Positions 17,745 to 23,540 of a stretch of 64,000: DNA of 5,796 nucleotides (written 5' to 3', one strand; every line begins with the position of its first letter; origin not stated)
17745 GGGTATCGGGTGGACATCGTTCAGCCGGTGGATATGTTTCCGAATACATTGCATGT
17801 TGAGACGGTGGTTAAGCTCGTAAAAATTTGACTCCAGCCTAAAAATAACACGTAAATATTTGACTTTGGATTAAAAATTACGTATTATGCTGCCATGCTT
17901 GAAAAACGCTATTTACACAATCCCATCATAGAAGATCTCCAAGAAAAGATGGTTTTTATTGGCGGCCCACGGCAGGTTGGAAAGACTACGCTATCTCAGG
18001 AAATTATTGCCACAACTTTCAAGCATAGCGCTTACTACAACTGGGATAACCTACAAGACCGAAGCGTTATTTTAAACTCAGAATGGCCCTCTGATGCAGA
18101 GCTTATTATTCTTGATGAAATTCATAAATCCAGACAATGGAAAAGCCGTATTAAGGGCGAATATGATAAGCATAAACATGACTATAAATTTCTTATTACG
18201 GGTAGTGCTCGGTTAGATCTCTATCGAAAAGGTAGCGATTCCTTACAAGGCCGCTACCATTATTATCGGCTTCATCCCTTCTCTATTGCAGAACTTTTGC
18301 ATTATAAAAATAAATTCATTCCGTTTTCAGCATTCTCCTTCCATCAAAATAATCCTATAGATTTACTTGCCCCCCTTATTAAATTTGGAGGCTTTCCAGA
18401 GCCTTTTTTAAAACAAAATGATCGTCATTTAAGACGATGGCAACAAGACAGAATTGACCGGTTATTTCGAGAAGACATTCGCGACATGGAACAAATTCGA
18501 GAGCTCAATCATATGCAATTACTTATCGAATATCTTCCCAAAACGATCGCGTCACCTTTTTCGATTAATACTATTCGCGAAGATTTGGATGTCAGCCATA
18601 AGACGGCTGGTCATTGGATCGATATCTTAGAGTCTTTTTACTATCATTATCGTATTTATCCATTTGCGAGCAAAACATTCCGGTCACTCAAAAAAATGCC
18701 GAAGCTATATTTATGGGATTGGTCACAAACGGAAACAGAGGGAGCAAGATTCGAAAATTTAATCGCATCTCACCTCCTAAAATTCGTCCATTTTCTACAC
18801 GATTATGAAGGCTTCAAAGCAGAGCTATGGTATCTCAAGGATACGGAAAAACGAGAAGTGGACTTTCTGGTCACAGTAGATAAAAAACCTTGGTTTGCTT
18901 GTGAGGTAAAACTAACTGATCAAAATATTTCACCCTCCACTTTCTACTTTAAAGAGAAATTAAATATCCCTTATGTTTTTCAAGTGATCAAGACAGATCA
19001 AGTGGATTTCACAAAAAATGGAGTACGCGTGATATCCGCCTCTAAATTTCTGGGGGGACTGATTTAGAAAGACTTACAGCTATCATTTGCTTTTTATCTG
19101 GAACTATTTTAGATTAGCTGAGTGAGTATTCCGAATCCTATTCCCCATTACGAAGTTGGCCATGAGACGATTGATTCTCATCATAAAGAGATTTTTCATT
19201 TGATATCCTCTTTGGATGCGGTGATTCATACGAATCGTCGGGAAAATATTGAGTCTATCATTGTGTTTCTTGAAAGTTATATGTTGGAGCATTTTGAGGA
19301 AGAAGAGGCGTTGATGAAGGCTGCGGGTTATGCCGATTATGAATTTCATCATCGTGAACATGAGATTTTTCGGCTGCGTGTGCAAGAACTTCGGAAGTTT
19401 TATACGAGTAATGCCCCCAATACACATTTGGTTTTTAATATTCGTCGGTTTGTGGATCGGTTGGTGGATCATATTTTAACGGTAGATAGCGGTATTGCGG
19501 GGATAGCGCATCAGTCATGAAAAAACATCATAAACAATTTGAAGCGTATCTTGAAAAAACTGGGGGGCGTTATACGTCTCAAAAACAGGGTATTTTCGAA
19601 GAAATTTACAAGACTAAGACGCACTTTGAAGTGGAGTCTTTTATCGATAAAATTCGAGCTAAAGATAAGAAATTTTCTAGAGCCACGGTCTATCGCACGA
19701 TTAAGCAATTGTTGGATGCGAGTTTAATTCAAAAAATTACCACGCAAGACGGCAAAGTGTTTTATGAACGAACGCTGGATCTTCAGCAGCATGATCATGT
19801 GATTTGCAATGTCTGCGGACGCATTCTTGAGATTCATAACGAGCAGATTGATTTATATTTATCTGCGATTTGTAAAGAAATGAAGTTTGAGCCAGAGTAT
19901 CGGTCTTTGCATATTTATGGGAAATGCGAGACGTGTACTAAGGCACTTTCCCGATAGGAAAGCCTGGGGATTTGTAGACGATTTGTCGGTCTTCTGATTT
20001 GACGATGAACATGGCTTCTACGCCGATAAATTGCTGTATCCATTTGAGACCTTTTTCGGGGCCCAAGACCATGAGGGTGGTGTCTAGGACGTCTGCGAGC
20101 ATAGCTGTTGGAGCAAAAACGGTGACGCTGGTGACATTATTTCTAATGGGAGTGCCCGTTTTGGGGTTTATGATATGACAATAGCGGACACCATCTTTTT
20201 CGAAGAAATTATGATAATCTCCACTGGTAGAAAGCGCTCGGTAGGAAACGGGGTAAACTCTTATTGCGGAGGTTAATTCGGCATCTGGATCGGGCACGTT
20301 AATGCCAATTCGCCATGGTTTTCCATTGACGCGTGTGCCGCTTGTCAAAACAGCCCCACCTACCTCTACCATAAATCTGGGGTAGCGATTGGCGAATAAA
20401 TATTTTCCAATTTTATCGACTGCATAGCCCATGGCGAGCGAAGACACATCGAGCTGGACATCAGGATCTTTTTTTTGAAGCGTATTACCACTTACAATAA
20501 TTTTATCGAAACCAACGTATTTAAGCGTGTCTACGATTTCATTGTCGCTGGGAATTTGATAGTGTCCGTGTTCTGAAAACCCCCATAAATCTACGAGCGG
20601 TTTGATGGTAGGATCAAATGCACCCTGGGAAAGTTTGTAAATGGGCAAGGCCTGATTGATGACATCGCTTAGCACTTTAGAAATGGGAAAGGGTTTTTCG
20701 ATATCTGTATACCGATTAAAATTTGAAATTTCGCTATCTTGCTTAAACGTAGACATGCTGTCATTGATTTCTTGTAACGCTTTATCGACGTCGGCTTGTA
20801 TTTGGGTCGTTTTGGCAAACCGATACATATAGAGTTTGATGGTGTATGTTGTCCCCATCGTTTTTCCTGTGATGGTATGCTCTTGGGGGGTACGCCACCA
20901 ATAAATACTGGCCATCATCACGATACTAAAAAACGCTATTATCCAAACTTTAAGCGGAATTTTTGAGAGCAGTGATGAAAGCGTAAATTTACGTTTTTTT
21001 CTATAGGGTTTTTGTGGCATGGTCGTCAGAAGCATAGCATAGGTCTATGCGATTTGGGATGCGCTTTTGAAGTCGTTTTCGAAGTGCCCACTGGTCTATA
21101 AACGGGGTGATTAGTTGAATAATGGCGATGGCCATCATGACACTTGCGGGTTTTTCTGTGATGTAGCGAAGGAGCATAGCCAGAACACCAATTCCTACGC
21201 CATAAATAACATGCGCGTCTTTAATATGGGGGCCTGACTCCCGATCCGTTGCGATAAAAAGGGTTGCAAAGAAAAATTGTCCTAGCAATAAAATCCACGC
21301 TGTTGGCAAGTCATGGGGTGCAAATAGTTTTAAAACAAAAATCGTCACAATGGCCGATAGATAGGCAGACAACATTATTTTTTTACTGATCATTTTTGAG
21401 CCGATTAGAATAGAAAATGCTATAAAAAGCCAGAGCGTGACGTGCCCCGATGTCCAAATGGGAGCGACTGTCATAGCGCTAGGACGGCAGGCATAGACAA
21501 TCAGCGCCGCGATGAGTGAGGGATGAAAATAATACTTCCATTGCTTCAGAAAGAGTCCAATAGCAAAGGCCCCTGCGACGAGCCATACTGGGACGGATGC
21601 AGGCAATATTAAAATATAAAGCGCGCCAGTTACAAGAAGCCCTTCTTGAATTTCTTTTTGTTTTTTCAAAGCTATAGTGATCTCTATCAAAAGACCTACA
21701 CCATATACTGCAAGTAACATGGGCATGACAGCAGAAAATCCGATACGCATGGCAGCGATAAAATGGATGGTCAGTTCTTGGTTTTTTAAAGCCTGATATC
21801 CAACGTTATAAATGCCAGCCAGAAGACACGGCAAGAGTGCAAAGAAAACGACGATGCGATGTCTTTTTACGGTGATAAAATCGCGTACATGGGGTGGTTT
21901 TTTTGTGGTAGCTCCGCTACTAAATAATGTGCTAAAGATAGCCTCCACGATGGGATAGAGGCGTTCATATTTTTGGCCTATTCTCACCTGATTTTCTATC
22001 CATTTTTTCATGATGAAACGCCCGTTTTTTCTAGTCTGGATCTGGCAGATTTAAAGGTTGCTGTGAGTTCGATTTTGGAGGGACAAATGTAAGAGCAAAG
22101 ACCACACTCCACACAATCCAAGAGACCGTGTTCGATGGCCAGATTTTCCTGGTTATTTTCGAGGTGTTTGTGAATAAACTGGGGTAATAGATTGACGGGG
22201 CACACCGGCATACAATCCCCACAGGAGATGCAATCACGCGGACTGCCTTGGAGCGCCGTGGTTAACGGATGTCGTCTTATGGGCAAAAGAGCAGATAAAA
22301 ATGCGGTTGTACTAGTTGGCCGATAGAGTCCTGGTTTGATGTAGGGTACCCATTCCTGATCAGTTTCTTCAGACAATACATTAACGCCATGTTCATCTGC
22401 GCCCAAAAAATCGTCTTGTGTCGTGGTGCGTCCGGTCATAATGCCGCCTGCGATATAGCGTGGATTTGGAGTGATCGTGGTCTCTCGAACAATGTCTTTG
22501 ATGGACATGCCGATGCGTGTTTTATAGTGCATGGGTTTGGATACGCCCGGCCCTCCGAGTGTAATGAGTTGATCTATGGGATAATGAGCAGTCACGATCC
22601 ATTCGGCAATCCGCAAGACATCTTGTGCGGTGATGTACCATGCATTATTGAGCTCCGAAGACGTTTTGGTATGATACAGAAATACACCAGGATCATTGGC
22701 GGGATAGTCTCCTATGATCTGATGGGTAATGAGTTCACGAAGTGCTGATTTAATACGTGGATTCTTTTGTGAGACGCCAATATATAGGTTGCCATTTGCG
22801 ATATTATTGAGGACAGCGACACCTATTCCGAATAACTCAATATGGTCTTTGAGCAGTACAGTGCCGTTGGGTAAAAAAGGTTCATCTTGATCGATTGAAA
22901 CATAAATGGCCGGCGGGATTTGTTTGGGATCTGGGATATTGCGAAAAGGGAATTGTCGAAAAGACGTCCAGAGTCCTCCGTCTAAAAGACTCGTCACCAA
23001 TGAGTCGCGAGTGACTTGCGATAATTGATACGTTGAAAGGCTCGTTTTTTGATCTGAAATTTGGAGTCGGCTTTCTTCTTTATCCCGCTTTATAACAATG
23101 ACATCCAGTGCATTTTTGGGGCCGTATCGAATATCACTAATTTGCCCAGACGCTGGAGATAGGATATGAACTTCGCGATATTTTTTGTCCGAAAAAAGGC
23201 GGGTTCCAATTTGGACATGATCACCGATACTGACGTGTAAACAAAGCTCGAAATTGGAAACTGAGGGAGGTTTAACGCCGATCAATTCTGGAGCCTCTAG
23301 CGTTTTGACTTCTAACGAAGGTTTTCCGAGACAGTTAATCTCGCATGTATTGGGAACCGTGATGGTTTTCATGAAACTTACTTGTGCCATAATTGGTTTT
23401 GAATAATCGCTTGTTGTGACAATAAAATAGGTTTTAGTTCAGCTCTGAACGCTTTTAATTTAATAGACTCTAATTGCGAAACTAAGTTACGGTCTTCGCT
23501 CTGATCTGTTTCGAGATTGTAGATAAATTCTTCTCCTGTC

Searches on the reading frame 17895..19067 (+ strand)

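Call 22: search_protein_families(library=pfam, proteins=[window:17895-19067:+], max_evalue=0.001)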
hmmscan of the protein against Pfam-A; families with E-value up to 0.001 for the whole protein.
window:17895-19067:+ (390 aa): 2 families
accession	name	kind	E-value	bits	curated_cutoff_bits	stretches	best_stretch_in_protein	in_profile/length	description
PF13173.12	AAA_14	-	4.9e-28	98.2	27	1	17-135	2-129/129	AAA domain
PF13635.12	DUF4143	-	3.3e-25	89.1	28.1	1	193-340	2-159/160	Domain of unknown function (DUF4143)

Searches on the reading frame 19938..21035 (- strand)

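Call 22: search_protein_families(library=pfam, proteins=[window:19938-21035:-], max_evalue=0.001)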
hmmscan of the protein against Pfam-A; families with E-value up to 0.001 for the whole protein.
window:19938-21035:- (365 aa): 1 family
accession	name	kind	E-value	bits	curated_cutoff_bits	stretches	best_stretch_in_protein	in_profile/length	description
PF02424.20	ApbE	-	2.9e-86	289.7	25.6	1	60-343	1-266/266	ApbE family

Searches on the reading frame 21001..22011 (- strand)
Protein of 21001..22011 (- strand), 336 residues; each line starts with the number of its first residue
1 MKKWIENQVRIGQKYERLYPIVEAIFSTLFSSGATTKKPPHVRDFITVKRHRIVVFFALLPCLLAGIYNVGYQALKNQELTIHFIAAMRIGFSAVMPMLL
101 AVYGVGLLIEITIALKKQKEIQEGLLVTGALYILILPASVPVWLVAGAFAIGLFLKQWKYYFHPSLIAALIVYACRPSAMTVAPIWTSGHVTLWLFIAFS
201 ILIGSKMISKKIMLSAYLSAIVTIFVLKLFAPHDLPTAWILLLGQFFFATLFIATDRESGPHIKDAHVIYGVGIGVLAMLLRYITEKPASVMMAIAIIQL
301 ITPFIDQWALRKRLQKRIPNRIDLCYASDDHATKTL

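Call 22: search_protein_families(library=pfam, proteins=[window:21001-22011:-], max_evalue=0.001)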
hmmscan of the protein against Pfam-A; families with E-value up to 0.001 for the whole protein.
window:21001-22011:- (336 aa): 1 family
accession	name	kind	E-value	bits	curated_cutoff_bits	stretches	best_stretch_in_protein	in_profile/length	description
PF03116.20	NQR2_RnfD_RnfE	-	1.3e-38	133.5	27.7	2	191-312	174-293/296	NQR2, RnfD, RnfE family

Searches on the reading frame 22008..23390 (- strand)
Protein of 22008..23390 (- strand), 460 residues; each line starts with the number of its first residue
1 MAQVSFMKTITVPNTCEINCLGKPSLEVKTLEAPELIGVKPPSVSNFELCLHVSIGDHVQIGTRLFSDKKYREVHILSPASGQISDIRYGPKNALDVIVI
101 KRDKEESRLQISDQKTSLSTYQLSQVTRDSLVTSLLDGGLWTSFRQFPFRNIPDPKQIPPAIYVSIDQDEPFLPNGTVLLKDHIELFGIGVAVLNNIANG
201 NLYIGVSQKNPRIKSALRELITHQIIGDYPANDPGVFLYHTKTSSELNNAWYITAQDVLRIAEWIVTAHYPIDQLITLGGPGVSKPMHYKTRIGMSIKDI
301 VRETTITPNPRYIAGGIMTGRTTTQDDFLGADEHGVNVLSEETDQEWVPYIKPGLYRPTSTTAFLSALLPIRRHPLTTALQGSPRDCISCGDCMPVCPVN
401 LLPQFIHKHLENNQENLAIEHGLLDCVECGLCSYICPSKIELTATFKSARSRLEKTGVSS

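Call 22: search_protein_families(library=pfam, proteins=[window:22008-23390:-], max_evalue=0.001)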
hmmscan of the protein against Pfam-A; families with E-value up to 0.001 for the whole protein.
window:22008-23390:- (460 aa): 15 families
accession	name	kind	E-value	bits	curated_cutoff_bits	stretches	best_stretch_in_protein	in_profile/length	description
PF24836.1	NQRA_2nd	-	1.8e-27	96.7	25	1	127-267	2-142/145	NqrA second alpha/beta domain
PF05896.17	NQRA_N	-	5.5e-14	52.6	25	1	16-102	7-93/94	NqrA N-terminal barrel-sandwich hybrid domain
PF12838.12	Fer4_7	-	1.4e-09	38.7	27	1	387-440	2-52/52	4Fe-4S dicluster domain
PF13237.11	Fer4_10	-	9.7e-09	35.5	25.5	1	384-437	6-53/53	4Fe-4S dicluster domain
PF13183.11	Fer4_8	-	6e-08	33.6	27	1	386-440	4-68/68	4Fe-4S dicluster domain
PF11973.14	NQRA_SLBB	-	9.6e-08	32.9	27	1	276-324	2-50/51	NQRA C-terminal domain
PF13187.11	Fer4_9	-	1.5e-07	31.7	27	1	386-439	1-50/52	4Fe-4S dicluster domain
PF13534.11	Fer4_17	-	3.7e-07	31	22.2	1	387-440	2-60/61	4Fe-4S dicluster domain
PF00037.32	Fer4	-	9.4e-07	28.8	21.1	1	385-400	6-21/24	4Fe-4S binding domain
PF13484.11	Fer4_16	-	1.5e-05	26.2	30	0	387-413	2-27/66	4Fe-4S double cluster binding domain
PF12797.12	Fer4_2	-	6.4e-05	23.1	24.5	0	386-399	9-22/22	4Fe-4S binding domain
PF12798.12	Fer4_3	-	0.00011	23.2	27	0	426-439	1-14/15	4Fe-4S binding domain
PF25160.1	LdpA_Fe-S-bd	-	0.00013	22.1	27.6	0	385-403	26-44/49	LdpA Fe-S cluster-binding domain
PF14697.11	Fer4_21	-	0.00033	21.2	35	0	386-438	7-53/59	4Fe-4S dicluster domain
PF13746.11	Fer4_18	-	0.00045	20.8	27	0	411-444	46-79/114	4Fe-4S dicluster domain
